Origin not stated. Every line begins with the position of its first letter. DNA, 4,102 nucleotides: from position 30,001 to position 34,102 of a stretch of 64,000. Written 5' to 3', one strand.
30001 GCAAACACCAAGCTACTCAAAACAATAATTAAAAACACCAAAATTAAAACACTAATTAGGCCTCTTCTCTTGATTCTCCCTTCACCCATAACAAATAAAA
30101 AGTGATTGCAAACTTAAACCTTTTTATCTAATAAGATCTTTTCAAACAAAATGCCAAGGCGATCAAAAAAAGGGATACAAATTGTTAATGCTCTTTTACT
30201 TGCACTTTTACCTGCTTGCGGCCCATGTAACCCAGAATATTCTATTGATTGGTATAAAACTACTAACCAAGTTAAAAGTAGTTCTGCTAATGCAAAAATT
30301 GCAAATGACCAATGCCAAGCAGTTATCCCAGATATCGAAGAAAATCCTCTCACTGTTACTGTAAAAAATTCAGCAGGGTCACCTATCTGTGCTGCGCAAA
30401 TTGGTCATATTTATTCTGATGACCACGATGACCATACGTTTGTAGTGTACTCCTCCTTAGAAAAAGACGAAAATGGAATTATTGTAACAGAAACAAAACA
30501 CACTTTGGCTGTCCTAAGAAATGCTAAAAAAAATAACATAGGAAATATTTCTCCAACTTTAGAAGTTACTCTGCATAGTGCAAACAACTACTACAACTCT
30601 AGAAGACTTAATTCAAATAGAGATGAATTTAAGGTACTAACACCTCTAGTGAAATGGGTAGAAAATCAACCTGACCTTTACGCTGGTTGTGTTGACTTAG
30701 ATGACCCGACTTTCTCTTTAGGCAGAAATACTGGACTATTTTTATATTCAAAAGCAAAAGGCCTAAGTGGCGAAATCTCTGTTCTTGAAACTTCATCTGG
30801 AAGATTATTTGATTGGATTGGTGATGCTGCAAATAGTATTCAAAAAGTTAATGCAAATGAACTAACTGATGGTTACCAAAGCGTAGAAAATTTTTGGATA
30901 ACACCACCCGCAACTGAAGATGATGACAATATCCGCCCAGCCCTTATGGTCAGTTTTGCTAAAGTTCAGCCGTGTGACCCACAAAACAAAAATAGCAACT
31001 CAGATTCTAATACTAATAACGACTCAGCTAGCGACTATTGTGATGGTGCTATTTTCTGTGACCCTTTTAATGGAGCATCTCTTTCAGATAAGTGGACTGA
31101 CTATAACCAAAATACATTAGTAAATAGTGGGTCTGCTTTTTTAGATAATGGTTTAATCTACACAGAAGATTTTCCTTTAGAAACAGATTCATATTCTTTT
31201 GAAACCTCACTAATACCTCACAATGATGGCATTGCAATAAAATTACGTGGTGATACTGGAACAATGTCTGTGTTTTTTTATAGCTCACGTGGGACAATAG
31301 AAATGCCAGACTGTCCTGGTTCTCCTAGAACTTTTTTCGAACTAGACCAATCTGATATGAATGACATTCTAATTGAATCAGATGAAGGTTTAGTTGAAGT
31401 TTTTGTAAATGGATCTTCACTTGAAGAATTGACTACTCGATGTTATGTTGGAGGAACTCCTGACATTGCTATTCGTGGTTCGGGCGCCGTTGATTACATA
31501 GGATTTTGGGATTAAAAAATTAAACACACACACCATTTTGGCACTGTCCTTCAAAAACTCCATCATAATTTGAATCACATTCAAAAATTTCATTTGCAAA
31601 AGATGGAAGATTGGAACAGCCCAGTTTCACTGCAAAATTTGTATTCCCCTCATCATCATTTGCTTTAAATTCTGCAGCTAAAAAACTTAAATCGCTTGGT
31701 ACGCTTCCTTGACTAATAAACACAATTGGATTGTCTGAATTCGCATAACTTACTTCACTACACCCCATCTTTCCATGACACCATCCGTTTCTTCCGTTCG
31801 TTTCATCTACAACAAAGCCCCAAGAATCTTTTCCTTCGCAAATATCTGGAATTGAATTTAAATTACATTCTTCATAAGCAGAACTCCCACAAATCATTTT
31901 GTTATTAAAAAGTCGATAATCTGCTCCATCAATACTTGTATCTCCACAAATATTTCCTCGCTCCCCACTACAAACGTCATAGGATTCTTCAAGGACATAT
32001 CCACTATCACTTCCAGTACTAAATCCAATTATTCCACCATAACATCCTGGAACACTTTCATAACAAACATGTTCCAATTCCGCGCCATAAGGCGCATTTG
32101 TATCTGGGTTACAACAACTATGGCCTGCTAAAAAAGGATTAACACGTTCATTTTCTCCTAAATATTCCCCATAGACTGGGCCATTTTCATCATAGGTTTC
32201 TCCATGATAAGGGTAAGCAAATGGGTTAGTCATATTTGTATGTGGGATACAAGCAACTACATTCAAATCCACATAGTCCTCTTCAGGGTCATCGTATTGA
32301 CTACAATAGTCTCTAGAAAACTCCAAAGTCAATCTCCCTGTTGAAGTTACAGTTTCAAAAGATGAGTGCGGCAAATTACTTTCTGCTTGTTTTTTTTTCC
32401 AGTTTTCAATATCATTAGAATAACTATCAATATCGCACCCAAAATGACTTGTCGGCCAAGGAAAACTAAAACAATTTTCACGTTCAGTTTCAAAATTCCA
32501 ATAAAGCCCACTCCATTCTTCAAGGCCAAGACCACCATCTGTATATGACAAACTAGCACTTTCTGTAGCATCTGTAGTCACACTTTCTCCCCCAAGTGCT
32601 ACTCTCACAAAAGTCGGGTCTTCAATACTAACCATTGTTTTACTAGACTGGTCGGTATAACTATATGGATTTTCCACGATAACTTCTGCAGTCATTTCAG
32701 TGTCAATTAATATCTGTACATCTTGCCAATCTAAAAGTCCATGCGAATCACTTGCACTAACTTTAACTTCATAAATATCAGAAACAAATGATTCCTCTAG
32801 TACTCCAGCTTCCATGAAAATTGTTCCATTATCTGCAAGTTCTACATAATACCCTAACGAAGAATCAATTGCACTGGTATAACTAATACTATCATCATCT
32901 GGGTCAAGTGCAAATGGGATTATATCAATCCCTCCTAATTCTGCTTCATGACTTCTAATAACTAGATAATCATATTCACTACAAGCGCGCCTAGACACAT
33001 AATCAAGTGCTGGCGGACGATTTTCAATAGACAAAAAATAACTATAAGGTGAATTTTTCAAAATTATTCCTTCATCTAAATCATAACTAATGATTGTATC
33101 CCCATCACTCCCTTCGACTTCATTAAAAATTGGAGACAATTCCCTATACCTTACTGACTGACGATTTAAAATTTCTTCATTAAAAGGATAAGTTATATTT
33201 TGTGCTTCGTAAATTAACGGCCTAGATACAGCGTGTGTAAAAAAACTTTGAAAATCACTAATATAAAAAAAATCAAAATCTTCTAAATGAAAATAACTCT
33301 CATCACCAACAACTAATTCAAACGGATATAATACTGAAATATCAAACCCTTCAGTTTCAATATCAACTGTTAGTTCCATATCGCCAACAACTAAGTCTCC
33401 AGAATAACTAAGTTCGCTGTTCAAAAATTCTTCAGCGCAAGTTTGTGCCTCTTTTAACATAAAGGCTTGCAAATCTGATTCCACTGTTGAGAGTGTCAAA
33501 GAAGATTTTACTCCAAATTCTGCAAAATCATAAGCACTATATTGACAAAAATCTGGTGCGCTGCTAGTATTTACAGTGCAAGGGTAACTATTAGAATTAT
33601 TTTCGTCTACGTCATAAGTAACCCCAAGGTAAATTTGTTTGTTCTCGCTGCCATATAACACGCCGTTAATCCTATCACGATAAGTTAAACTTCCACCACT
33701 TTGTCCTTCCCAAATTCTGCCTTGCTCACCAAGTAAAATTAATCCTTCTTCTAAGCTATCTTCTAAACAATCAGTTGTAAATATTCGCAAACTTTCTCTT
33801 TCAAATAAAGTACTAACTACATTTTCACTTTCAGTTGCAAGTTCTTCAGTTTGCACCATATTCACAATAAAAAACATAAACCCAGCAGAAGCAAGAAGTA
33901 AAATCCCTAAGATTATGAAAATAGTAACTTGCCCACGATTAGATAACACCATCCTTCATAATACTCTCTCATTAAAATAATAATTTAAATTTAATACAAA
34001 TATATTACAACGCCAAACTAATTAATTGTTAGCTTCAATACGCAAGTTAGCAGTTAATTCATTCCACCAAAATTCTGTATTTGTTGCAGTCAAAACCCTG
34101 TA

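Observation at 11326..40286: ~29 kb surface locus: 16 prepilin-like proteins plus giant adhesin-like proteins, with no assembly machinery in cis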

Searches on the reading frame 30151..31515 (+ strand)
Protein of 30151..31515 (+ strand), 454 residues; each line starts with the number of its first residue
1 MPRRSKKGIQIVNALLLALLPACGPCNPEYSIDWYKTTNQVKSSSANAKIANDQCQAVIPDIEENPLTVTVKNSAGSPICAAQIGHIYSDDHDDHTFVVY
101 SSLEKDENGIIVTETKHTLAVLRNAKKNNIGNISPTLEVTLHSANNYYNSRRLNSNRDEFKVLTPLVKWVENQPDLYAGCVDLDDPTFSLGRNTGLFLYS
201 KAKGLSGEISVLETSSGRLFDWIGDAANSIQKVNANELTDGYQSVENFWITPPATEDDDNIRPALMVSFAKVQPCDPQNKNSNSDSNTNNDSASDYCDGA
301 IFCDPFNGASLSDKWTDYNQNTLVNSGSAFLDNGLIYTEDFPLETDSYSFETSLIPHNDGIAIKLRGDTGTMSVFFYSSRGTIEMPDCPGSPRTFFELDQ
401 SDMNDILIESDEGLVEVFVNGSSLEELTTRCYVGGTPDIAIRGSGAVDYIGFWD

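Call 11: search_protein_families(library=pfam, proteins=[window:30151-31515:+], max_evalue=0.1)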
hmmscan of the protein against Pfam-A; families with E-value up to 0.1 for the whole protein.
window:30151-31515:+ (454 aa): 1 family
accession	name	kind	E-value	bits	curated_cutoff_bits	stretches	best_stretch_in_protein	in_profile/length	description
PF18457.6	PUD1_2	-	0.1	13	28.8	0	69-99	7-37/170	Up-Regulated in long-lived daf-2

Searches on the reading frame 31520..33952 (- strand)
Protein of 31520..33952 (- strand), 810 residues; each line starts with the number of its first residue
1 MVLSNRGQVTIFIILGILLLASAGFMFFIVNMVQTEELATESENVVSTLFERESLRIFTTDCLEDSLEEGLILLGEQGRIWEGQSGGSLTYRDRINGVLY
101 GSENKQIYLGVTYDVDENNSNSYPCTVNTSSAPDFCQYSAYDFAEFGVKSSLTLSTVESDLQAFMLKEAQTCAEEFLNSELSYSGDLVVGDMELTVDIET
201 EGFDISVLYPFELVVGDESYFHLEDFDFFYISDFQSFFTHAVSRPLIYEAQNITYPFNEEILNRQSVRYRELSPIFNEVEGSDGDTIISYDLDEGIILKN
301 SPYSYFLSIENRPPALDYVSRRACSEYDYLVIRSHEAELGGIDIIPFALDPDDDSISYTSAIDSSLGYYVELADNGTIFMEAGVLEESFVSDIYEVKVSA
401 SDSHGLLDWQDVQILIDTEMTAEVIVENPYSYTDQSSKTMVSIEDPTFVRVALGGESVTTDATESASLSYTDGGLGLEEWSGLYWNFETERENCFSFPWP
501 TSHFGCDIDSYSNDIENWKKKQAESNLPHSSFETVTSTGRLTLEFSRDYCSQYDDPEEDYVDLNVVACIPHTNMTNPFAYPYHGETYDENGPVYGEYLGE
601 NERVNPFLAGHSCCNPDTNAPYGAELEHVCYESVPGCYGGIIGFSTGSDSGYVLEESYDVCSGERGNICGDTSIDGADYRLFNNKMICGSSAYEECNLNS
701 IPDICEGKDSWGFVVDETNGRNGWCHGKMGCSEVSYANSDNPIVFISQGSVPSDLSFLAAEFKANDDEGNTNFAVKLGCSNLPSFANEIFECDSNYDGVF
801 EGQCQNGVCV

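Call 11: search_protein_families(library=pfam, proteins=[window:31520-33952:-], max_evalue=0.1)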
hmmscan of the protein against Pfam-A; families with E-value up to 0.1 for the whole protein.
window:31520-33952:- (810 aa): 0 families

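Call 39: search_protein_families(library=ncbifam, proteins=[window:31520-33952:-], max_evalue=1)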
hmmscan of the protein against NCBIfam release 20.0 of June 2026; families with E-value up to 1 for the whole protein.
window:31520-33952:- (810 aa): 0 families

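Call 57: search_solved_structures(query=window:31520-33952:-, max_evalue=0.01)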
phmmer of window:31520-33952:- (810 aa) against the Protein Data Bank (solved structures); distinct sequences matched with E-value up to 0.01: 0.
